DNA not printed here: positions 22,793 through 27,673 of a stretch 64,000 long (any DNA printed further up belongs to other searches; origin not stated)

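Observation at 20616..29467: Candidate undescribed surface or secretion module: five consecutive exported proteins of unknown family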

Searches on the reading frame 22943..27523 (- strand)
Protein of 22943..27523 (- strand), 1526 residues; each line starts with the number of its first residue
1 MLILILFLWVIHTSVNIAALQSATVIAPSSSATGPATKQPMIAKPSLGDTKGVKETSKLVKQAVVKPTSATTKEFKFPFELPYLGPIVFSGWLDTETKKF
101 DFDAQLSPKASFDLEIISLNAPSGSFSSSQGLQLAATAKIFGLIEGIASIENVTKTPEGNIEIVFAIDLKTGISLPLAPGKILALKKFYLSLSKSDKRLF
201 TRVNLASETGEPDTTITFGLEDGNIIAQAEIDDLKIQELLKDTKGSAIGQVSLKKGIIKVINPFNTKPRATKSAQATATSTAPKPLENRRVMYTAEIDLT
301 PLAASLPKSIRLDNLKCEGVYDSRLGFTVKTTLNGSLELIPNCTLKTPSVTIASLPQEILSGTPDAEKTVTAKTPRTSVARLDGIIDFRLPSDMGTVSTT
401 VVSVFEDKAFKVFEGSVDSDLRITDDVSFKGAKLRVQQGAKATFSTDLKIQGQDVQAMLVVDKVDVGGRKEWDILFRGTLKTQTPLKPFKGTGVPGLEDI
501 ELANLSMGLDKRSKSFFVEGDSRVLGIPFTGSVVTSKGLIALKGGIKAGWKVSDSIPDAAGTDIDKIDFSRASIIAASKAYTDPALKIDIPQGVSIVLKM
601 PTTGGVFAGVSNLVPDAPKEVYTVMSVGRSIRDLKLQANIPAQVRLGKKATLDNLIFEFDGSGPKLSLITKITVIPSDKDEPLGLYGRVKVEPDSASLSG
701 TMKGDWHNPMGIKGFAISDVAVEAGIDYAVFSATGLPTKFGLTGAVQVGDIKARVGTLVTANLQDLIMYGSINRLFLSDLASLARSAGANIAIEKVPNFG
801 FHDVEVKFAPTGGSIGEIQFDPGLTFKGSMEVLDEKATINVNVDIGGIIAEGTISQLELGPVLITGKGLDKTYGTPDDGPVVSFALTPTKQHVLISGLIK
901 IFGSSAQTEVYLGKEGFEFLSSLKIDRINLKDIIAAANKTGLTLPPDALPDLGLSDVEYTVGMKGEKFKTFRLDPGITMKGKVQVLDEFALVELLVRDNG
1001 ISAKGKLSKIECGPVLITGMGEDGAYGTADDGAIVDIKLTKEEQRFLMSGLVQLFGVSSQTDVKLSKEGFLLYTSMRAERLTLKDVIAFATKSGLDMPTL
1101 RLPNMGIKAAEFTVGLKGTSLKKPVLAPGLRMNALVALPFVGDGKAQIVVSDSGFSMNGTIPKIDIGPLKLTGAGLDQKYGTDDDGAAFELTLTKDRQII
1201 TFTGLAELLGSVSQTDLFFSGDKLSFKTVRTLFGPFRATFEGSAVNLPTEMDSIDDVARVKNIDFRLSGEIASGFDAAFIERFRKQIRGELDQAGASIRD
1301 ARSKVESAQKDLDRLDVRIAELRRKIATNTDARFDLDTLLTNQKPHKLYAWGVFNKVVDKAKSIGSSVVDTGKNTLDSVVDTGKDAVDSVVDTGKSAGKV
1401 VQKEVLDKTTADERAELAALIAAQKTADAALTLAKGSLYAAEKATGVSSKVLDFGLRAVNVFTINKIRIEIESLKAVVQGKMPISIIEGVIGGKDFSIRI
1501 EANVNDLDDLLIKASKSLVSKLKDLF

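Call 3: search_protein_families(library=pfam, proteins=[window:22943-27523:-], max_evalue=0.1)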
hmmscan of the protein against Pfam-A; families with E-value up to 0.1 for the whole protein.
window:22943-27523:- (1526 aa): 1 family
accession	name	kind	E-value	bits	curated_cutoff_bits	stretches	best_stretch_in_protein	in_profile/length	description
PF16535.10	T3SSipB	-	0.073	13.8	31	1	1265-1364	42-140/155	Type III cell invasion protein SipB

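Call 4: search_protein_families(library=ncbifam, proteins=[window:22943-27523:-], max_evalue=0.1)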
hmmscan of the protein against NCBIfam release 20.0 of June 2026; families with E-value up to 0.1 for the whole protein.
window:22943-27523:- (1526 aa): 0 families

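Call 6: search_solved_structures(query=window:22943-27523:-, max_evalue=1)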
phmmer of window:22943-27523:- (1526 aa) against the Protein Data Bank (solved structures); distinct sequences matched with E-value up to 1: 0.

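Call 8: find_homologous_proteins(query=window:22943-27523:-, max_evalue=0.001)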
Query window:22943-27523:- (1526 aa): 2 proteins with E <= 0.001 among 8000 candidates.
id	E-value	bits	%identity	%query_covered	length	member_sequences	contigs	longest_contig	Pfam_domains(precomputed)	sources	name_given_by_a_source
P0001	0.0e+0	3160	96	100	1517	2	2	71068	-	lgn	-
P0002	3.0e-16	76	26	18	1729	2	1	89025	-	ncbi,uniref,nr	ncbi:hypothetical protein CALCODRAFT_458663 [Calocera cornea HHB12733]|uniref:Uncharacterized protei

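Call 10: find_encoding_contigs(protein=P0001, flank=10000, max_places=6)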
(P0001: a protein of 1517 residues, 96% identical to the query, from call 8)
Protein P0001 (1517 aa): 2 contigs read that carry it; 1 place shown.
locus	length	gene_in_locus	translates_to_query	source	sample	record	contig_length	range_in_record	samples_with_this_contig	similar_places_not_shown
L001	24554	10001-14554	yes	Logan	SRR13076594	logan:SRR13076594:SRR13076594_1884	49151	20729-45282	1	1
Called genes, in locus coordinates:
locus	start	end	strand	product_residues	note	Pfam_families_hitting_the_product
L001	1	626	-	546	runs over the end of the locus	PF21760:SecD_1st, PF22599:SecDF_P1_head, PF02355:SecD_SecF_C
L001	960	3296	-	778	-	-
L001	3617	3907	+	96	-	-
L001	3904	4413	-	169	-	PF00376:MerR, PF13411:MerR_1, PF13591:MerR_2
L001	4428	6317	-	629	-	PF00009:GTP_EFTU, PF00071:Ras (weak), PF03144:GTP_EFTU_D2 (weak), PF00679:EFG_C, PF06421:LepA_C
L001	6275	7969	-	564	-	PF03485:Arg_tRNA_synt_N, PF00750:tRNA-synt_1d, PF00133:tRNA-synt_1 (faint), PF01406:tRNA-synt_1e (faint), PF05746:DALR_1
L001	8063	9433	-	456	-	-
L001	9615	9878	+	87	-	-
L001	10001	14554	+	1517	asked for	-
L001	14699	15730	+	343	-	-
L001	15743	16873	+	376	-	-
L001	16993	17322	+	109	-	PF00825:Ribonuclease_P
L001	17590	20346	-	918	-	PF00675:Peptidase_M16, PF05193:Peptidase_M16_C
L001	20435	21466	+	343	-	PF01075:Glyco_transf_9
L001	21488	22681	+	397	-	-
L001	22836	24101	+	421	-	PF02321:OEP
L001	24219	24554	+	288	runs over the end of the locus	PF00303:Thymidylat_synt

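Call 27: search_protein_families(library=pfam, proteins=[P0002], max_evalue=0.05)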
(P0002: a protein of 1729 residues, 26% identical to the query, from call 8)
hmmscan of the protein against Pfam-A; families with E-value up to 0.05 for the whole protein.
P0002 (1729 aa): 4 families
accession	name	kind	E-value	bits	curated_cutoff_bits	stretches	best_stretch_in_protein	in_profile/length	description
PF04740.18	LXG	-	0.00098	19.5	26.5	1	1396-1470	63-139/202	LXG domain of WXG superfamily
PF14362.11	DUF4407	-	0.0085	15.9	31.3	0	1281-1406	107-232/297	Domain of unknown function (DUF4407)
PF07889.17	DUF1664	-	0.012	16.1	34.6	0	1398-1463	34-99/124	Protein of unknown function (DUF1664)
PF04513.17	Baculo_PEP_C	-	0.048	14.2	38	0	1304-1367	38-101/140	Baculovirus polyhedron envelope protein, PEP, C terminus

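Call 82: search_protein_families(library=phrogs, proteins=[window:22943-27523:-], max_evalue=0.01)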
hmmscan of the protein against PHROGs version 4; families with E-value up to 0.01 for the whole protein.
window:22943-27523:- (1526 aa): 0 families

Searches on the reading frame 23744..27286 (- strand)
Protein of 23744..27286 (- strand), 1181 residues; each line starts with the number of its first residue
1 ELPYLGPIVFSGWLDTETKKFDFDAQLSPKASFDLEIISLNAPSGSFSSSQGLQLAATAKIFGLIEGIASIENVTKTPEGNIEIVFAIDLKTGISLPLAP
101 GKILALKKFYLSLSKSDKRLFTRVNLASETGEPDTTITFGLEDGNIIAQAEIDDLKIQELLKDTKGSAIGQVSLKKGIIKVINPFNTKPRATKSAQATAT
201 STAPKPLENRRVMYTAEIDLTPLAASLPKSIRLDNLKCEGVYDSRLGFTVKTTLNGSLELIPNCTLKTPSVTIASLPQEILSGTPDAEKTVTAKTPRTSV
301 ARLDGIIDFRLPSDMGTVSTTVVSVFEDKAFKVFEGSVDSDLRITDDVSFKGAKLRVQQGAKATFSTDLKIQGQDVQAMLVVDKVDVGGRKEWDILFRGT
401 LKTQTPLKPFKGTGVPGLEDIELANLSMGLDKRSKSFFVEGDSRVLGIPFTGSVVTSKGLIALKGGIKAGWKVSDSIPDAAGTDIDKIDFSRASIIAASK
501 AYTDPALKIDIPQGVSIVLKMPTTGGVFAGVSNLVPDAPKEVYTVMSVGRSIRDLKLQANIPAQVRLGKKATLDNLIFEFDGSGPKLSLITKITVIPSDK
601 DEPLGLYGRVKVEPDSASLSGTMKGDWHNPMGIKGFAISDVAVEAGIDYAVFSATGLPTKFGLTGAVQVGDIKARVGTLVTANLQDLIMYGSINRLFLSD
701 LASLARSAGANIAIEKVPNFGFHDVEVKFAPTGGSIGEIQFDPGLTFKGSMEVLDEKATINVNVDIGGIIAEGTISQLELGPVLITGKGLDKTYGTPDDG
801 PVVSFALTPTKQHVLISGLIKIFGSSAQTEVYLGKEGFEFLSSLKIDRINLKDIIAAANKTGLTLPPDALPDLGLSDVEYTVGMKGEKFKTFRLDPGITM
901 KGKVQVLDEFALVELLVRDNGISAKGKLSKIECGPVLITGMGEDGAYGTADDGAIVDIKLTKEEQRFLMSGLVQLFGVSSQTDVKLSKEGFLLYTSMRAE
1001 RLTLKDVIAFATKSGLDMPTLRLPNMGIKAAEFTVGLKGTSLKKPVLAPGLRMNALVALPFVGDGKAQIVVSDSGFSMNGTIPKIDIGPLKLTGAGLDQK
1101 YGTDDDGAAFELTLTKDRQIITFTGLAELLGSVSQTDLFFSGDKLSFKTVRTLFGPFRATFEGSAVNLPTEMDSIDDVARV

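Call 42: search_protein_representatives(protein=window:23744-27286:-)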
Query: 1181 residues. Proteins with E-value up to 0.001 (for the whole library): 587; up to 1e-10: 338; up to 1e-30: 111. The best 150 are listed.
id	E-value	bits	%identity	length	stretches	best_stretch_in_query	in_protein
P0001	0.0e+00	2491.9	96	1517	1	1-1181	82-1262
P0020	9.2e-132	457.6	35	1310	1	5-852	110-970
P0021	4.8e-108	379.0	36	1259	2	470-862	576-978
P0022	8.4e-103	361.7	36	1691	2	304-848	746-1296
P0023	1.5e-94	334.4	31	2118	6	332-849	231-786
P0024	5.6e-93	329.2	32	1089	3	264-854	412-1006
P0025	8.5e-91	321.9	37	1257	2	388-848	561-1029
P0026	5.1e-90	319.4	33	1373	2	303-860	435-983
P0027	1.4e-87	311.2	34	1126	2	362-841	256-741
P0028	2.8e-83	297.0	32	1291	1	2-866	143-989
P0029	1.0e-80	288.5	32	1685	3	289-864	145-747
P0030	1.9e-80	287.6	31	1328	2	301-846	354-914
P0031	1.8e-75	271.2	29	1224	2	83-837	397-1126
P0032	5.5e-75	269.6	32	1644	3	326-851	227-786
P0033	2.7e-73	264.0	35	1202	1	305-855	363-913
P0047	3.8e-61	223.7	29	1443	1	17-840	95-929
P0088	1.2e-41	159.2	28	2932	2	88-869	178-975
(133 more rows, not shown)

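Call 43: list_cluster_members(proteins=[P0020, P0021, P0022, P0023, P0024, P0025, P0028, P0031, P0047, P0088])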
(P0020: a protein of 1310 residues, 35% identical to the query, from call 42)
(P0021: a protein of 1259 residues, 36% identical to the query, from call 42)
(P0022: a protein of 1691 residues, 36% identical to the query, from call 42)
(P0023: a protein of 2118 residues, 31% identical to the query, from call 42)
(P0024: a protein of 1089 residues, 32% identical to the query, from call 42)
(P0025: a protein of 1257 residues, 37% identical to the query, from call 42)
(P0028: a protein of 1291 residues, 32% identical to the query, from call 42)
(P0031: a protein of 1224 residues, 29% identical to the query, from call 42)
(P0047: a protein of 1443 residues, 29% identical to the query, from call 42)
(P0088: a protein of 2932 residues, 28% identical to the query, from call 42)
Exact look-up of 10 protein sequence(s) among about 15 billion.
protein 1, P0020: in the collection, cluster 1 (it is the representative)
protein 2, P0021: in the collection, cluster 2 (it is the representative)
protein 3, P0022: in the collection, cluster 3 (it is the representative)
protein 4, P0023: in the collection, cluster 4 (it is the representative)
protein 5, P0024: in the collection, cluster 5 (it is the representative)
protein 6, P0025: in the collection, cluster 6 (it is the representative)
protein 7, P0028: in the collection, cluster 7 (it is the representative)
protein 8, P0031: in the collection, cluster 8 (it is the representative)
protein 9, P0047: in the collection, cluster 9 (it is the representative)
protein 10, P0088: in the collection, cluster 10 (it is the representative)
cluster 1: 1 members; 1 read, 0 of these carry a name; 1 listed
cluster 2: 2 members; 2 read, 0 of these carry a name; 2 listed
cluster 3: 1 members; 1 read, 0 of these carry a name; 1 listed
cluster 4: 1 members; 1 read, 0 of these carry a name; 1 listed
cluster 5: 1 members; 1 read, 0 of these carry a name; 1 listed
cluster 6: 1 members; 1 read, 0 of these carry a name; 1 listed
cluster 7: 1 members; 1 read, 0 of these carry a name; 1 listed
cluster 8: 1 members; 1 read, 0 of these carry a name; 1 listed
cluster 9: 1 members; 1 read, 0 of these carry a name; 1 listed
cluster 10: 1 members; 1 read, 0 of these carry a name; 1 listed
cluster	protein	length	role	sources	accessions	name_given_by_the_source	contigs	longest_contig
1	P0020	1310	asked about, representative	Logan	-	-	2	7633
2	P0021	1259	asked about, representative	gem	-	-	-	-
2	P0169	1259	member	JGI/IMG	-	-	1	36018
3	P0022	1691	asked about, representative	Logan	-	-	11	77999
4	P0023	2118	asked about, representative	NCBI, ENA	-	-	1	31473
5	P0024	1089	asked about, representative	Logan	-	-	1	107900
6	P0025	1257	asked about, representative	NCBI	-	-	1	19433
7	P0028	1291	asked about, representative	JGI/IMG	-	-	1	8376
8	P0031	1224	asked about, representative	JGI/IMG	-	-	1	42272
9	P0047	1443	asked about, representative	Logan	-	-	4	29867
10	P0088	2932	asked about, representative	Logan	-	-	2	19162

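Call 44: search_protein_families(library=pfam, proteins=[P0020, P0021, P0022, P0024, P0025, P0026, P0027], max_evalue=0.01)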
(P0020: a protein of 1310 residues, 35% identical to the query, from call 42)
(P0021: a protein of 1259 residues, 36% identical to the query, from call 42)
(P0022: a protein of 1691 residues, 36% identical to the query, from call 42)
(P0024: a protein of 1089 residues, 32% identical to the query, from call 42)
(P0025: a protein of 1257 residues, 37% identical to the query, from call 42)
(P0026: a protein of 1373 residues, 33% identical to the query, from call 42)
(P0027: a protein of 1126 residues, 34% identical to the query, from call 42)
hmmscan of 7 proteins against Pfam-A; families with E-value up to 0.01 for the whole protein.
P0020 (1310 aa): 0 families

P0021 (1259 aa): 4 families
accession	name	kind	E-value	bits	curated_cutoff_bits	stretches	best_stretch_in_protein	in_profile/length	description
PF05791.16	Bacillus_HBL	-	0.00012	22.4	29.1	1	995-1088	83-176/177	Bacillus haemolytic enterotoxin (HBL)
PF15619.11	Lebercilin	-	0.00041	20.4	34.3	1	1019-1087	119-187/193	Ciliary protein causing Leber congenital amaurosis disease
PF08702.15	Fib_alpha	-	0.0034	18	29.9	1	1006-1089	24-107/143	Fibrinogen alpha/beta chain family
PF00430.23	ATP-synt_B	-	0.0069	16.9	28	1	998-1076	18-97/132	ATP synthase B/B' CF(0)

P0022 (1691 aa): 2 families
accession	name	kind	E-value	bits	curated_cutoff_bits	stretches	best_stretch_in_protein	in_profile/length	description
PF08702.15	Fib_alpha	-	0.0037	17.9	29.9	1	1337-1388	80-131/143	Fibrinogen alpha/beta chain family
PF00038.26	Filament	-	0.005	17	40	1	1337-1419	202-284/313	Intermediate filament protein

P0024 (1089 aa): 0 families

P0025 (1257 aa): 0 families

P0026 (1373 aa): 2 families
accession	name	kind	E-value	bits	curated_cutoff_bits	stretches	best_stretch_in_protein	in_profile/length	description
PF07889.17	DUF1664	-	0.0019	18.6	34.6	0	1030-1107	41-118/124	Protein of unknown function (DUF1664)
PF02601.20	Exonuc_VII_L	-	0.0072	16.3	35.9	0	1005-1107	144-245/315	Exonuclease VII, large subunit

P0027 (1126 aa): 1 family
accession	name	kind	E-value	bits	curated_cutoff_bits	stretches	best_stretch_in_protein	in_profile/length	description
PF20663.3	COG4_N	-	0.00079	19.9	27.3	0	817-870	3-56/107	Conserved oligomeric Golgi complex subunit 4, N-terminal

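Call 86: search_protein_families(library=pfam, alignment_id=A6, max_evalue=0.00001)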
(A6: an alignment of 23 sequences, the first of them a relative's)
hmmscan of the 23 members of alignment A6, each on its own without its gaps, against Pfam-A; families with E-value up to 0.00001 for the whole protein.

A. member 1, P0023 (2118 aa): 0 families

B. families by the number of members that match (of 23 scanned): 2 families
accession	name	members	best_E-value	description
PF18911.6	PKD_4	2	4.5e-10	PKD domain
PF12796.13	Ank_2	1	4.7e-07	Ankyrin repeats (3 copies)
